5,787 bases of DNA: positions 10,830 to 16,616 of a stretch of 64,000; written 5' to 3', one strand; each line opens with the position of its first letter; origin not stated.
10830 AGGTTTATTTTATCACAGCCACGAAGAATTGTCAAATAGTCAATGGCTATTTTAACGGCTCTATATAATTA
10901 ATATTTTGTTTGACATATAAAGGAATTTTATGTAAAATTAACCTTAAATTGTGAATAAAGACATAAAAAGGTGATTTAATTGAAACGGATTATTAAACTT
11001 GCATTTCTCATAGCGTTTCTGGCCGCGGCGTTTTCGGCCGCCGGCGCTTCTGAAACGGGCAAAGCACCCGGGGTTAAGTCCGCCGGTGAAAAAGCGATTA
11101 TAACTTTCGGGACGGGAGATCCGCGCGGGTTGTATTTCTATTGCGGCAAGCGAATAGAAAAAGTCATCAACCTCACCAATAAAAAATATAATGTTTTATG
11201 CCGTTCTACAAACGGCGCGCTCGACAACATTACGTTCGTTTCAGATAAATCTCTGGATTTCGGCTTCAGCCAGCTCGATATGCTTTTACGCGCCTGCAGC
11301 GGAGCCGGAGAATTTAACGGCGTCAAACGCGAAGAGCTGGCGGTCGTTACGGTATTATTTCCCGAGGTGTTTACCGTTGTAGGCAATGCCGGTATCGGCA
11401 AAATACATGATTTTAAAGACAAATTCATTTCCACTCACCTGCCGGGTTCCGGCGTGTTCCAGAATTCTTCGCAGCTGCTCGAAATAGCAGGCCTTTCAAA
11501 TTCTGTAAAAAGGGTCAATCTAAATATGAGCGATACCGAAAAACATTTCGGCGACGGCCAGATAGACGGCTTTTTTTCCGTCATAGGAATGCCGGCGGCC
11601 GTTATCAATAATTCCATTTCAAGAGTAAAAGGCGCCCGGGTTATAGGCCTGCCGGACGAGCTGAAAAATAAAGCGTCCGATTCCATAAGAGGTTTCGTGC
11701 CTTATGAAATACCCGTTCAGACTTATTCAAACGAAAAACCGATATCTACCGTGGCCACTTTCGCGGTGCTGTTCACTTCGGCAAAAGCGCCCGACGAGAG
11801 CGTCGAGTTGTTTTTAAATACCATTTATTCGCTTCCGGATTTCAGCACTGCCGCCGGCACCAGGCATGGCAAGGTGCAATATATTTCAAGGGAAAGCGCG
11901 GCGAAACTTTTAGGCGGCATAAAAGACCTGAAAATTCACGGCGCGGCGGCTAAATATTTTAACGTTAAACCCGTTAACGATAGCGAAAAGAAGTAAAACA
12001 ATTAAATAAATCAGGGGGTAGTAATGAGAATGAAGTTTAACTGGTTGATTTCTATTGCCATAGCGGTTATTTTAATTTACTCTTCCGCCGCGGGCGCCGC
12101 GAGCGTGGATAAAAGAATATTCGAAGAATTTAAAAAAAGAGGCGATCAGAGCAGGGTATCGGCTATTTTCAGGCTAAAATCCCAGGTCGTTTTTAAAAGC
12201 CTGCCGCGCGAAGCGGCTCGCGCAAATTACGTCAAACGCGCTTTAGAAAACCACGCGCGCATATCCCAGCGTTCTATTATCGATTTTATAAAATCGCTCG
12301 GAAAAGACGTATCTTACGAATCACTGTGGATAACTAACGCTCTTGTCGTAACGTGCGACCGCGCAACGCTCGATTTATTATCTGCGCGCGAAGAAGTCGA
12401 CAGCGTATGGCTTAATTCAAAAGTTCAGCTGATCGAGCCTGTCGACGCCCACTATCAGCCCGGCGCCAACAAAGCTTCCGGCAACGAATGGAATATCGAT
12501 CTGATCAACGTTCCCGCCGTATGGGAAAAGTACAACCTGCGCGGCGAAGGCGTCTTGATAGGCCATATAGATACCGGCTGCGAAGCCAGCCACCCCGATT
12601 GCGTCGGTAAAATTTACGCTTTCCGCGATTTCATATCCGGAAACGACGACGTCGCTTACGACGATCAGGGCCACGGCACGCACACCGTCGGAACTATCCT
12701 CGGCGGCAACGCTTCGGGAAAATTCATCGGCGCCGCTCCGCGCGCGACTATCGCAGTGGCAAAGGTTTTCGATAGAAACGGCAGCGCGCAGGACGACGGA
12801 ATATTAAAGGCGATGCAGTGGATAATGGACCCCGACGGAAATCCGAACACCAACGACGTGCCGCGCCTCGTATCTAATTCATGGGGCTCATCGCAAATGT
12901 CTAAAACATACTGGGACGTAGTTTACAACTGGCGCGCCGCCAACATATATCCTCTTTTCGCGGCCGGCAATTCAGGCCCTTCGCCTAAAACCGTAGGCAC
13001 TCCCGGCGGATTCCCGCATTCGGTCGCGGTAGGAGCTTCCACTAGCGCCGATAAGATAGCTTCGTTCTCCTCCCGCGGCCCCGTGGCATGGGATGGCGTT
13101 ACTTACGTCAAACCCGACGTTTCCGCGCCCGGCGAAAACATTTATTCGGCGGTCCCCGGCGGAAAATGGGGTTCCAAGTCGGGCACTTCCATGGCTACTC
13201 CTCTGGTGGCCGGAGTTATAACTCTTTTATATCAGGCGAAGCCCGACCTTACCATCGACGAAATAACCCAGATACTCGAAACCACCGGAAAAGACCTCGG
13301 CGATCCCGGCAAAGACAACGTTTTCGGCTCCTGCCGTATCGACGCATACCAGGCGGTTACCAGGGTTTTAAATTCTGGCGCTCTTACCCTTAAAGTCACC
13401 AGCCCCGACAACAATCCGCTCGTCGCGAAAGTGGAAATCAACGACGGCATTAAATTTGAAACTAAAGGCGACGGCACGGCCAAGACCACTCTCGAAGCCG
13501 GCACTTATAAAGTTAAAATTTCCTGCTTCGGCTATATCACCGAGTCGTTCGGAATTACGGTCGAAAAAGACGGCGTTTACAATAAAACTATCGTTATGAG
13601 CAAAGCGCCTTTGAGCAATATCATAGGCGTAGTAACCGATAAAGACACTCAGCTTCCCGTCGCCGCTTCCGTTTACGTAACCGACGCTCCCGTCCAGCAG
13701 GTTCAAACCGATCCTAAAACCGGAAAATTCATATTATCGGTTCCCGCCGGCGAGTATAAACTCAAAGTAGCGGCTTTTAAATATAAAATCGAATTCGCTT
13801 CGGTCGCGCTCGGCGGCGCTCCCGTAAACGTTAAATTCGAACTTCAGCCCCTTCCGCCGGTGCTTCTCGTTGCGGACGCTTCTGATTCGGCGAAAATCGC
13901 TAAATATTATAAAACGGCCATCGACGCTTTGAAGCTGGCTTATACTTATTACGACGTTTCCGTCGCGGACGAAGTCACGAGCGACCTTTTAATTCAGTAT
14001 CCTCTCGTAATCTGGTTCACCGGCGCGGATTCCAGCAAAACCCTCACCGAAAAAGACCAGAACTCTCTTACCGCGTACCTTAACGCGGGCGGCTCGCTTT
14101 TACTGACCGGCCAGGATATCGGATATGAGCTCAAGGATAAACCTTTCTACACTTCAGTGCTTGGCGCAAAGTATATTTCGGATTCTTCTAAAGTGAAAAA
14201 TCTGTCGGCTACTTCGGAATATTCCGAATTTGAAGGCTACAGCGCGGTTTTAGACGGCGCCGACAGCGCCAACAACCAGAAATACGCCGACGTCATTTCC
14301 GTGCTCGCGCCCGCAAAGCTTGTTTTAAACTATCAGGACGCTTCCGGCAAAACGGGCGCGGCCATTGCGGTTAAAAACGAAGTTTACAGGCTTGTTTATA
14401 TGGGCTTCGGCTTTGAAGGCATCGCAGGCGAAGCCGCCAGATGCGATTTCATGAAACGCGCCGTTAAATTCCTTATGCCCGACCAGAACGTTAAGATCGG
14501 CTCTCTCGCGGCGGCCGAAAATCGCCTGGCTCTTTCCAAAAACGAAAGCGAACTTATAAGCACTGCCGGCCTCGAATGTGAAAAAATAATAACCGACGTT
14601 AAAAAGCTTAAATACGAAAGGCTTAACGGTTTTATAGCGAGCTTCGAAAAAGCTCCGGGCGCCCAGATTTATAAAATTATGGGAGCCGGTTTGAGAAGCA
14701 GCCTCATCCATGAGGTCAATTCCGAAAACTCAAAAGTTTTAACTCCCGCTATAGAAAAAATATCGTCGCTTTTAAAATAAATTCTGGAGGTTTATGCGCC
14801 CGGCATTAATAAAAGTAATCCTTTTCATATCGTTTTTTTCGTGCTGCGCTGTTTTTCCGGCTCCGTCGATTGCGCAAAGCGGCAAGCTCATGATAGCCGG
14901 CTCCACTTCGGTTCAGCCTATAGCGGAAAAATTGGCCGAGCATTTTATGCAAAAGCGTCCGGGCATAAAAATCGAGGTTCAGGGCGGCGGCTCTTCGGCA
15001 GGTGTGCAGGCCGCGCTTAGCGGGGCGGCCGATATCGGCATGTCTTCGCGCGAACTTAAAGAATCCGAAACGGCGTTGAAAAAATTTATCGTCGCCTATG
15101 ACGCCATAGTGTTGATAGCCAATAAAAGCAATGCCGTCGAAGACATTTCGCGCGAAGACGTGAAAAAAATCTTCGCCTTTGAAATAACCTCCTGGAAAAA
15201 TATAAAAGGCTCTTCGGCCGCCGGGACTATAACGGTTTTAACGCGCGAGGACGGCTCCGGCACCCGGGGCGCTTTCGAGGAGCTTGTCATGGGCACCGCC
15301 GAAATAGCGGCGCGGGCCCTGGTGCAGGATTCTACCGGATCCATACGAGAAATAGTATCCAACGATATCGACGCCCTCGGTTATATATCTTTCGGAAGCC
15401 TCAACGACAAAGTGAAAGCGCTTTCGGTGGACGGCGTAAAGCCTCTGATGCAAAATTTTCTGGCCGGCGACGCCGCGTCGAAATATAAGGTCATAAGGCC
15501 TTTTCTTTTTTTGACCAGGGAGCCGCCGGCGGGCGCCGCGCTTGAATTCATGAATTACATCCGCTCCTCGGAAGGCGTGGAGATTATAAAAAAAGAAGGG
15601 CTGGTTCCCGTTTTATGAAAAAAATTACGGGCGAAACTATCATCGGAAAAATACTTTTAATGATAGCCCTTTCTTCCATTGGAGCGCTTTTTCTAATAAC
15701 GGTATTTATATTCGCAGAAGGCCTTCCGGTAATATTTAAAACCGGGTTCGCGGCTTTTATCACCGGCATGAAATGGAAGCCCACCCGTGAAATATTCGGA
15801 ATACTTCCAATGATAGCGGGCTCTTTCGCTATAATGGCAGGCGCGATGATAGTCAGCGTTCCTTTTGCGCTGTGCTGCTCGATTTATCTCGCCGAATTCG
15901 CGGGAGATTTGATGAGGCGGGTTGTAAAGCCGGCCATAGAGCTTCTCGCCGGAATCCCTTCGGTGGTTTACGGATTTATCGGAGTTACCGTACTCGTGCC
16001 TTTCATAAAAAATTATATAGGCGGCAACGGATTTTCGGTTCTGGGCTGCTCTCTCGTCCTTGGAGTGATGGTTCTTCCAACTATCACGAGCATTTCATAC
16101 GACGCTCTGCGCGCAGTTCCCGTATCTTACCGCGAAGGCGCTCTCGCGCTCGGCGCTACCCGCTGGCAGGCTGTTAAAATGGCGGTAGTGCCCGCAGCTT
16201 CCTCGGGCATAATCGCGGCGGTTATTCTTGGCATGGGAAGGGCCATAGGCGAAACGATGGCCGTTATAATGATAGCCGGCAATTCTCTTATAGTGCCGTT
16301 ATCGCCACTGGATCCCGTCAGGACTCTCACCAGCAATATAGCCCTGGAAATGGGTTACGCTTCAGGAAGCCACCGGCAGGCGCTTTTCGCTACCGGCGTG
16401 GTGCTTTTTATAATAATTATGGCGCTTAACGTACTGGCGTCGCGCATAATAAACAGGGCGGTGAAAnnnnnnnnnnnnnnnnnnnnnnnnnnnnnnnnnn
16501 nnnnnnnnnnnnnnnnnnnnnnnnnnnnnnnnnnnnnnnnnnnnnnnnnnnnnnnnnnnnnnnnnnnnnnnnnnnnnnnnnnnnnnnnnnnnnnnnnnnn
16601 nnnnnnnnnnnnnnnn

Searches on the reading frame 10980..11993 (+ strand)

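Call 62: search_protein_families(library=pfam, proteins=[window:10980-11993:+], max_evalue=0.00001)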
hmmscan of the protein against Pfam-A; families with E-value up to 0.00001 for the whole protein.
window:10980-11993:+ (338 aa): 1 family
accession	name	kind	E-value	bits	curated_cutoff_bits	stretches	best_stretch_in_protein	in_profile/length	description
PF16868.10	NMT1_3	-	2.5e-42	145.9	27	1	43-327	1-285/289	NMT1-like family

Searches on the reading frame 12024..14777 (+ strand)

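Call 62: search_protein_families(library=pfam, proteins=[window:12024-14777:+], max_evalue=0.00001)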
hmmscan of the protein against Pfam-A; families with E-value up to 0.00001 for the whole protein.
window:12024-14777:+ (918 aa): 3 families
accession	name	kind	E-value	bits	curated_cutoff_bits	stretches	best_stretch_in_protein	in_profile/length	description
PF00082.27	Peptidase_S8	-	6.9e-51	173.7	21.8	1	174-435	1-286/288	Subtilase family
PF13620.12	CarboxypepD_reg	-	2.9e-13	50.4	32.3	1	533-607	2-81/82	Carboxypeptidase regulatory-like domain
PF13715.12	CarbopepD_reg_2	-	6.3e-11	42.6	32.2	0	534-607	2-76/88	CarboxypepD_reg-like domain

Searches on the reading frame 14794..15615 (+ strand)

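Call 62: search_protein_families(library=pfam, proteins=[window:14794-15615:+], max_evalue=0.00001)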
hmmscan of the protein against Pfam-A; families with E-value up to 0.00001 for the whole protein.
window:14794-15615:+ (274 aa): 4 families
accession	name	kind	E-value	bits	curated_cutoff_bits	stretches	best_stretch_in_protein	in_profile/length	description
PF12849.12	PBP_like_2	-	3.1e-43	148.9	27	1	27-259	7-266/267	PBP superfamily domain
PF12727.12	PBP_like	-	4.3e-12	46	27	1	48-196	1-148/193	PBP superfamily domain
PF13531.11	SBP_bac_11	-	1.1e-11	45.4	25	1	32-270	1-226/227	Bacterial extracellular solute-binding protein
PF01547.30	SBP_bac_1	-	5.5e-06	27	26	0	41-170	7-173/307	Bacterial extracellular solute-binding protein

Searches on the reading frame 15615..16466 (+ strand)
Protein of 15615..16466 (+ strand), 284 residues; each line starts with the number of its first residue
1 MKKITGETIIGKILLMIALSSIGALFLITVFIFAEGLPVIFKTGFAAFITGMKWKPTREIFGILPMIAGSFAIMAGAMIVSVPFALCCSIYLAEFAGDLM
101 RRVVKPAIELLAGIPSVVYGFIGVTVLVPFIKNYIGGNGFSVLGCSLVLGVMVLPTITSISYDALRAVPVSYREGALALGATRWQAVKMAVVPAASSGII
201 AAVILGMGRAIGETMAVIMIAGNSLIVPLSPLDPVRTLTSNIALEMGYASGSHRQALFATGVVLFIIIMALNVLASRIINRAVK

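Call 62: search_protein_families(library=pfam, proteins=[window:15615-16466:+], max_evalue=0.00001)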
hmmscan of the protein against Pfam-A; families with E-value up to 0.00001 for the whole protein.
window:15615-16466:+ (284 aa): 1 family
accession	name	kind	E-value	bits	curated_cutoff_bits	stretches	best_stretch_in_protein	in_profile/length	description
PF00528.27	BPD_transp_1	-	8.4e-17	61.9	26.4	1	87-281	3-180/184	Binding-protein-dependent transport system inner membrane component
